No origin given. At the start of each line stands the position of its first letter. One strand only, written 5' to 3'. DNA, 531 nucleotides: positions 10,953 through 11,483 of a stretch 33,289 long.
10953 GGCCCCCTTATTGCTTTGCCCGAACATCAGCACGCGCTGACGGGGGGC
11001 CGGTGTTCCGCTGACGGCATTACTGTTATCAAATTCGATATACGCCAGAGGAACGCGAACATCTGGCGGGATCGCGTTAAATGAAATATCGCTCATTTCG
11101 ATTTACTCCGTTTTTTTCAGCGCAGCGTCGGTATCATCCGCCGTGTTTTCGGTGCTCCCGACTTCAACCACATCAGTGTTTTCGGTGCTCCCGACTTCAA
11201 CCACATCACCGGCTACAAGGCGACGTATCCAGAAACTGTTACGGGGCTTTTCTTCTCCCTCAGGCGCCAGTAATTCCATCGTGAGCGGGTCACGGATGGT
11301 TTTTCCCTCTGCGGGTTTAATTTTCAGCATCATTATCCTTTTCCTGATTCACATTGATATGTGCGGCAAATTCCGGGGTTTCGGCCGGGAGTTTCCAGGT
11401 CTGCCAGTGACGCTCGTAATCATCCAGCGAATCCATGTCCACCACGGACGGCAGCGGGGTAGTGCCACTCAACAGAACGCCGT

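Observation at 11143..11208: Perfect 33-bp tandem duplication inside the gp38-like gene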

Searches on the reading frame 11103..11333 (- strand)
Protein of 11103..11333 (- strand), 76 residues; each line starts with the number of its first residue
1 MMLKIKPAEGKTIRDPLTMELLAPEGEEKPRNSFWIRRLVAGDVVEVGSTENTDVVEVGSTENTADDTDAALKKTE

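Call 4: search_protein_families(library=pfam, proteins=[window:11103-11333:-], max_evalue=0.01)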
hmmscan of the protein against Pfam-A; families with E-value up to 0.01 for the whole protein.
window:11103-11333:- (76 aa): 1 family
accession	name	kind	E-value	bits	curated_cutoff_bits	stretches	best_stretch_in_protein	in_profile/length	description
PF10948.13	DUF2635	-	6.7e-22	77.4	26.6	1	5-48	1-44/46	Protein of unknown function (DUF2635)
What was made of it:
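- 11103..11333 (-): Mu gp38 homolog (DUF2635), 76 aa. It has a conserved core (about residues 1-48) and a variable tail that carries the duplication. Pfam PF10948 E = 6.7e-22 over residues 5-48 (call 4).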

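Call 16: search_solved_structures(query=window:11103-11333:-, max_evalue=1, show_alignments=2)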
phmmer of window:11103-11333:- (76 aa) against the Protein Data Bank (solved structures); distinct sequences matched with E-value up to 1: 0.
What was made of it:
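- On Sheath terminator / tail completion protein: No PDB sequence hit at E <= 1 (call 16).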

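Call 21: find_homologous_proteins(query=window:11103-11333:-, max_evalue=0.001)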
Query window:11103-11333:- (76 aa): 21 proteins with E <= 0.001 among 42 candidates.
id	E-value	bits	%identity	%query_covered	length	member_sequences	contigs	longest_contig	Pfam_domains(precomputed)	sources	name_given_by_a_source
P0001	1.9e-41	156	100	100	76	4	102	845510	PF10948.14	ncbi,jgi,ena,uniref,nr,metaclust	ncbi:TPA: DUF2635 domain-containing protein [Escherichia coli]|jgi:hypothetical protein|uniref:DUF26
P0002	4.3e-24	101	77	97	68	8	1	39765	PF10948.14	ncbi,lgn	ncbi:TPA: DUF2635 domain-containing protein [Escherichia coli]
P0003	4.6e-24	101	77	97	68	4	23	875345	PF10948.14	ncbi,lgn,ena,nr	ncbi:DUF2635 domain-containing protein [Escherichia coli]|nr:DUF2635 domain-containing protein [Esch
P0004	7.0e-24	100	76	97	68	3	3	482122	PF10948.14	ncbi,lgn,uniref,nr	ncbi:DUF2635 domain-containing protein [Escherichia coli]|uniref:Bacteriophage protein n=1 Tax=Esche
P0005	8.1e-24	100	74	97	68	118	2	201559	PF10948.14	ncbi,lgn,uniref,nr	ncbi:DUF2635 domain-containing protein [Escherichia coli]|uniref:DUF2635 domain-containing protein n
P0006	4.7e-23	98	76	97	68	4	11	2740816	PF10948.14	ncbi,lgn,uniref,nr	ncbi:TPA: DUF2635 domain-containing protein [Escherichia coli]|uniref:DUF2635 domain-containing prot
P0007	5.1e-23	98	76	97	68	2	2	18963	PF10948.14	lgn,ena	-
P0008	6.8e-23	97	76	97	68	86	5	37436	PF10948.14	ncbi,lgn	ncbi:DUF2635 domain-containing protein [Escherichia coli]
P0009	8.6e-23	97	65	100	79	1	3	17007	PF10948.14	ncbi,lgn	ncbi:TPA: DUF2635 domain-containing protein [Escherichia coli]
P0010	2.4e-22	96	73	97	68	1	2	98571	PF10948.14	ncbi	ncbi:TPA: DUF2635 domain-containing protein [Escherichia coli]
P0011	8.0e-22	94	68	96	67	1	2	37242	PF10948.14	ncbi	-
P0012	1.9e-21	93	70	97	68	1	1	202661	PF10948.14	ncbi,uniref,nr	ncbi:DUF2635 domain-containing protein [Escherichia albertii]|uniref:DUF2635 domain-containing prote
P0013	1.9e-21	93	89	62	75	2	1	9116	PF10948.14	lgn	-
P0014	3.3e-21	92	92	66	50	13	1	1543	PF10948.14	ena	-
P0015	6.0e-20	88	66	96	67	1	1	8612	PF10948.14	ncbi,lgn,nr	ncbi:TPA: DUF2635 domain-containing protein [Escherichia coli]|nr:DUF2635 domain-containing protein 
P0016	1.4e-19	87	85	61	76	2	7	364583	PF10948.14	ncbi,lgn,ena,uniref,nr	ncbi:DUF2635 domain-containing protein [Escherichia coli]|uniref:DUF2635 domain-containing protein n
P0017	1.6e-19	87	64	91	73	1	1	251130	PF10948.14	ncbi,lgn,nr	ncbi:DUF2635 domain-containing protein [Escherichia coli]|nr:DUF2635 domain-containing protein [Esch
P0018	1.9e-13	67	72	76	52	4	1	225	PF10948.14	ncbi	ncbi:DUF2635 domain-containing protein, partial [Escherichia coli]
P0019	2.8e-13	67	73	74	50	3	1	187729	PF10948.14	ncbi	-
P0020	2.1e-11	61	69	72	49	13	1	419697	PF10948.14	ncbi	ncbi:DUF2635 domain-containing protein, partial [Escherichia coli]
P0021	1.0e-10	59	73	67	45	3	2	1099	PF10948.14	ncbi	ncbi:TPA: DUF2635 domain-containing protein, partial [Escherichia coli]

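Call 23: list_cluster_members(proteins=[P0001, P0009, P0016, P0013])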
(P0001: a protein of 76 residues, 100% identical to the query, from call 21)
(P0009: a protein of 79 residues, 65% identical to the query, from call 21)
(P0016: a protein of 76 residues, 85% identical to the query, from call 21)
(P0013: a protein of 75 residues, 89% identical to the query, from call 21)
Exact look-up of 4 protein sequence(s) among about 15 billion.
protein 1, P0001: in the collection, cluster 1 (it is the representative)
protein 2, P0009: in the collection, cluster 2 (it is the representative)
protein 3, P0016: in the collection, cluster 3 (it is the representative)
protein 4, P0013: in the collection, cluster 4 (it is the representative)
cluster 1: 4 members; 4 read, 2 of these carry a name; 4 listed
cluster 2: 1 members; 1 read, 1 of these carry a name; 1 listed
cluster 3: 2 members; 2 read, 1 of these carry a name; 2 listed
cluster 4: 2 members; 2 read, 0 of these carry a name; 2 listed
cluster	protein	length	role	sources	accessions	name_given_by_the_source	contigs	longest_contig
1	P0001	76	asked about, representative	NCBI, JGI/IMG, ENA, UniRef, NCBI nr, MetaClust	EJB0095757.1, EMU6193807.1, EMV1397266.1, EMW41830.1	TPA: DUF2635 domain-containing protein [Escherichia coli] | hypothetical protein | DUF2635 domain-containing protein n=1 Tax=Escherichia coli TaxID=562 RepID=UPI0002CA5418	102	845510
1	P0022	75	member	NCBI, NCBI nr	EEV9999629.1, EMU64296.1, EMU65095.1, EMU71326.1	hypothetical protein ECMP0209802_1504 [Escherichia coli MP020980.2] | DUF2635 domain-containing protein [Escherichia coli]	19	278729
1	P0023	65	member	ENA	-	-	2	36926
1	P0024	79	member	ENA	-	-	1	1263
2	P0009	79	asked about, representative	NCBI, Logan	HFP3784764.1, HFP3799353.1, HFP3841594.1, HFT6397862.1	TPA: DUF2635 domain-containing protein [Escherichia coli]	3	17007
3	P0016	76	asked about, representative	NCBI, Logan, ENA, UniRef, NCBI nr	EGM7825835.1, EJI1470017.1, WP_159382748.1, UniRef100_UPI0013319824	DUF2635 domain-containing protein [Escherichia coli] | DUF2635 domain-containing protein n=1 Tax=Escherichia coli TaxID=562 RepID=UPI0013319824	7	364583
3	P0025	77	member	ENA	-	-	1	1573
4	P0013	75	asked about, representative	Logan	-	-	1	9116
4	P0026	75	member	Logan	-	-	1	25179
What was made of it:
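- Real and inherited: the exact 76-aa protein is on 102 contigs, and the same protein without the first Met is on 19 more (calls 21, 23).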

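Call 27: find_encoding_contigs(protein=P0023, flank=3000, max_places=4)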
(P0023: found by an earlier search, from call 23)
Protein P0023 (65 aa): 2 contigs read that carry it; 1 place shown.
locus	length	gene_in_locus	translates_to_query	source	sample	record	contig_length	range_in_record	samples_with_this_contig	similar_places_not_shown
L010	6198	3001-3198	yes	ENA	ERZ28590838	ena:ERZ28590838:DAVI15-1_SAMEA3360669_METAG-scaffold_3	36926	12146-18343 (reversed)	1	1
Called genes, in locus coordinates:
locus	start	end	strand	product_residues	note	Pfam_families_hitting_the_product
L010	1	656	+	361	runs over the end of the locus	PF10123:Mu-like_Pro_N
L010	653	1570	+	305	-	PF10124:Mu-like_gpT, PF25209:Phage_capsid_4 (faint)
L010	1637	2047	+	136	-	PF17891:FluMu_N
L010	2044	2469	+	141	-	PF07030:Phage_Mu_Gp36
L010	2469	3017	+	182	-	PF08873:Phage_Mu_Gp37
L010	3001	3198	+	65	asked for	PF10948:DUF2635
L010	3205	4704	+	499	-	PF17481:Phage_sheath_domII (faint), PF04984:Phage_sheath_1, PF17482:Phage_sheath_1C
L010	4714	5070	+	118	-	PF10618:Tail_tube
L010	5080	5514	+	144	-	PF23746:Gp41_Mu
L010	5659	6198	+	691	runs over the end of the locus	PF20155:TMP_3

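Call 28: find_encoding_contigs(protein=P0024, flank=3000, max_places=4)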
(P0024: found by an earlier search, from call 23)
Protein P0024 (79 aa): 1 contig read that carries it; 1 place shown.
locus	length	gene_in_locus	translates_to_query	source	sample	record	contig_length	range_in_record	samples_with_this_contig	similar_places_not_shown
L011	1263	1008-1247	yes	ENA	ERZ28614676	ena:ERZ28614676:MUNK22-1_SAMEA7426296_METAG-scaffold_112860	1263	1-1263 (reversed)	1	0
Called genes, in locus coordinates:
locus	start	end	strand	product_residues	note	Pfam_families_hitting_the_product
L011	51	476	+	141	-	PF07030:Phage_Mu_Gp36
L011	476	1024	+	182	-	PF08873:Phage_Mu_Gp37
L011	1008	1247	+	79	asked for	PF10948:DUF2635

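Call 29: find_encoding_contigs(protein=P0001, flank=3000, max_places=10)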
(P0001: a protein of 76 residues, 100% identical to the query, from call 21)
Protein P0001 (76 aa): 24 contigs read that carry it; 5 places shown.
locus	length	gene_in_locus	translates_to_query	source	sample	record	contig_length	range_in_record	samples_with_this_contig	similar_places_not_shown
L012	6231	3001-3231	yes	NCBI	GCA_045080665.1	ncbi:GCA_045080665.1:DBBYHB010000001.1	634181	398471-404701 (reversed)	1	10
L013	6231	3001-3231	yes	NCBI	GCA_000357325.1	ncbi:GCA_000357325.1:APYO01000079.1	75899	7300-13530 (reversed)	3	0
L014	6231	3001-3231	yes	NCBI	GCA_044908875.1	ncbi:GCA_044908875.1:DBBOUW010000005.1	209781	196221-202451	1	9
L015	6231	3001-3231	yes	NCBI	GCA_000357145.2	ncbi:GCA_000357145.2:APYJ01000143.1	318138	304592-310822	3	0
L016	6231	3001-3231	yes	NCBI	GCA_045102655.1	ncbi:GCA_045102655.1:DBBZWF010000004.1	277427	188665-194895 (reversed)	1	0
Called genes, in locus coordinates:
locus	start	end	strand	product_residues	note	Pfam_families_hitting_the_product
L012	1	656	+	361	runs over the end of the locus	PF10123:Mu-like_Pro_N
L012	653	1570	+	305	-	PF10124:Mu-like_gpT, PF25209:Phage_capsid_4 (faint)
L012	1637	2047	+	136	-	PF17891:FluMu_N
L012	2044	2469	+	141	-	PF07030:Phage_Mu_Gp36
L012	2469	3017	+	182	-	PF08873:Phage_Mu_Gp37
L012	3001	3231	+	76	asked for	PF10948:DUF2635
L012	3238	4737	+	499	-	PF17481:Phage_sheath_domII (faint), PF04984:Phage_sheath_1, PF17482:Phage_sheath_1C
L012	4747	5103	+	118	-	PF10618:Tail_tube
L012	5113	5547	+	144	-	PF23746:Gp41_Mu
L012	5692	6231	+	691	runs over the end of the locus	PF20155:TMP_3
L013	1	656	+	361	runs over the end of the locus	PF10123:Mu-like_Pro_N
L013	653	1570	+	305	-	PF10124:Mu-like_gpT, PF25209:Phage_capsid_4 (faint)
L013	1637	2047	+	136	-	PF17891:FluMu_N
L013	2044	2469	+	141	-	PF07030:Phage_Mu_Gp36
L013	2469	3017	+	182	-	PF08873:Phage_Mu_Gp37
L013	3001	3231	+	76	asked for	PF10948:DUF2635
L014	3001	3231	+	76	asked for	PF10948:DUF2635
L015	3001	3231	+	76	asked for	PF10948:DUF2635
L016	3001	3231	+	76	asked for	PF10948:DUF2635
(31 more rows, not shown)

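Call 34: search_protein_families(library=phrogs, proteins=[window:11103-11333:-], max_evalue=0.001)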
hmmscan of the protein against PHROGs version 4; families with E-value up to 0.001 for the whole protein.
window:11103-11333:- (76 aa): 1 family
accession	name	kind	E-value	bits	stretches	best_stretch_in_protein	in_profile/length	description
phrog_208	-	unknown function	6.2e-22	78.2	1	1-58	2-60/64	-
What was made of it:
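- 11103..11333 (-): PHROG 208, unknown function (call 34).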

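Call 46: search_protein_representatives(protein=window:11103-11333:-)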
Query: 76 residues. Proteins with E-value up to 0.001 (for the whole library): 479; up to 1e-10: 4; up to 1e-30: 1. The best 150 are listed.
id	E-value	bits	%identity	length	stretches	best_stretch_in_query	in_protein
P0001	6.1e-42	156.0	100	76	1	1-76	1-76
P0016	4.4e-20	86.8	66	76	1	2-74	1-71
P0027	2.7e-12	62.2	64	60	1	2-48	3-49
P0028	3.4e-11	58.7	55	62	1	4-54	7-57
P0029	2.5e-10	56.0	63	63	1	4-46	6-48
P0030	4.5e-10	55.2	54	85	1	4-60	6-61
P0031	6.5e-10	54.7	30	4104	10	11-71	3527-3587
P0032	6.7e-10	54.6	59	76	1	3-48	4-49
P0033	6.9e-10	54.6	57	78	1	3-49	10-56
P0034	1.1e-09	54.0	50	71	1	3-52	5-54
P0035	2.0e-09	53.2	61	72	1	3-51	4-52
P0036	3.0e-09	52.6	56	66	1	3-54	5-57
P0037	4.7e-09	52.0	59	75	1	5-50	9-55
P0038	4.8e-09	51.9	51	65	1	3-51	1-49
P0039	4.9e-09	51.9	45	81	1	4-59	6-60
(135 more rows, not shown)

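Call 58: predict_structure(alignment_id=A2)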
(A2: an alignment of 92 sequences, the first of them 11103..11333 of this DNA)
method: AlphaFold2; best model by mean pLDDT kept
length: 76 residues; sequences in the alignment: 92
mean_pLDDT: 74.0   pTM: 0.53
mean pLDDT of the five models: 74.0, 73.4, 72.9, 72.8, 72.5
residues with pLDDT >= 90: 9; 70-90: 39; 50-70: 11; < 50: 17
segments of 3 or more residues with pLDDT < 50: 50-55, 57-64
pLDDT, mean of each block of 10 residues (from residue 1): 87 88 87 89 79 47 47 61
secondary structure, 60 per line:
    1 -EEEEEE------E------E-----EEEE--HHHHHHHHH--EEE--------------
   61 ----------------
elements in order: E2-7 E27-30 H33-41 E44-46
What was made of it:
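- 11103..11333 (-): AF2 model pLDDT about 87 for residues 1-48 and below 50 for 50-64 (call 58).
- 11176..11208 (-): Repeat copy 1 in coding direction (residues 43-53, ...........). Its VVE is modelled as the last beta-strand of the core. Strand E44-46 in the AF2 model (call 58).
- Structure model: the core is confident and the tail is disordered (call 58).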

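Call 61: fold_search(model_id=the predicted structure, library=pdb)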
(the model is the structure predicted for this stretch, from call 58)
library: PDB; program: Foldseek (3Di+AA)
matches with E <= 10: 42; with E <= 0.001: 0
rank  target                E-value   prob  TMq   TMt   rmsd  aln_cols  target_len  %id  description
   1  5ghr_D                9.0e-01  0.21  0.33  0.39   4.3        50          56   16  DNA replication protein (released 2016-10-12)
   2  9moj_D                1.3e+00  0.44  0.44  0.22   2.8        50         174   10  Saccharolobus solfataricus GINS tetramer (released 2025-04-23)
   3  5ghr_B                1.3e+00  0.16  0.32  0.39   4.5        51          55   16  DNA replication protein (released 2016-10-12)
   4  2hjq_MODEL_1_A        1.6e+00  0.20  0.39  0.29   6.2        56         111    9  NMR Structure of Bacillus Subtilis Protein YqbF, Northeast Structural Genomics Target SR449 (released 2007-06-05)
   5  9moj_C                2.4e+00  0.30  0.44  0.22   2.7        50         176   10  Saccharolobus solfataricus GINS tetramer (released 2025-04-23)
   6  8wuw_a                3.4e+00  0.04  0.18  0.15   9.1        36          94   14  Cryo-EM structure of H. thermophilus GroEL-GroES2 asymmetric football complex (released 2024-03-27)
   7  6eg0_B                3.6e+00  0.08  0.25  0.07   2.5        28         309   18  Crystal structure of Dpr4 Ig1-Ig2 in complex with DIP-Eta Ig1-Ig3 (released 2018-11-28)
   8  9u7y_AB               4.1e+00  0.01  0.16  0.05  18.6        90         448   14  Structure of the tip region of the intial complex in bacterial flagellar filament assembly at 3.68 angstroms resoluti (released 2026-04-01)
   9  5ghs_D                4.4e+00  0.08  0.33  0.34   4.4        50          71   16  DNA replication protein (released 2016-10-12)
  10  6gfw_D                4.4e+00  0.03  0.23  0.03   9.4        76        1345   18  Cryo-EM structure of bacterial RNA polymerase-sigma54 holoenzyme initial transcribing complex (released 2018-07-04)
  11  8flj_F                4.4e+00  0.02  0.17  0.14  11.4        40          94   22  Cas1-Cas2/3 integrase and IHF bound to CRISPR leader, repeat and foreign DNA (released 2023-09-06)
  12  7qlh_A                4.7e+00  0.03  0.12  0.09   8.2        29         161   17  Crystal structure of S-layer protein SlpA from Lactobacillus amylovorus, domain I (aa 48-213) (released 2022-12-28)
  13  6hix_AI               5.3e+00  0.15  0.42  0.18   2.7        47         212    6  Cryo-EM structure of the Trypanosoma brucei mitochondrial ribosome - This entry contains the large mitoribosomal subu (released 2018-09-26)
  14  9tvu_G                6.1e+00  0.09  0.36  0.47   3.6        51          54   18  Structure of the Chlamydomonas reinhardtii chlororibosome (released 2026-02-18)
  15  7aih_C                6.1e+00  0.08  0.37  0.16   3.5        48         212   10  The Large subunit of the Kinetoplastid mitochondrial ribosome (released 2021-04-28)
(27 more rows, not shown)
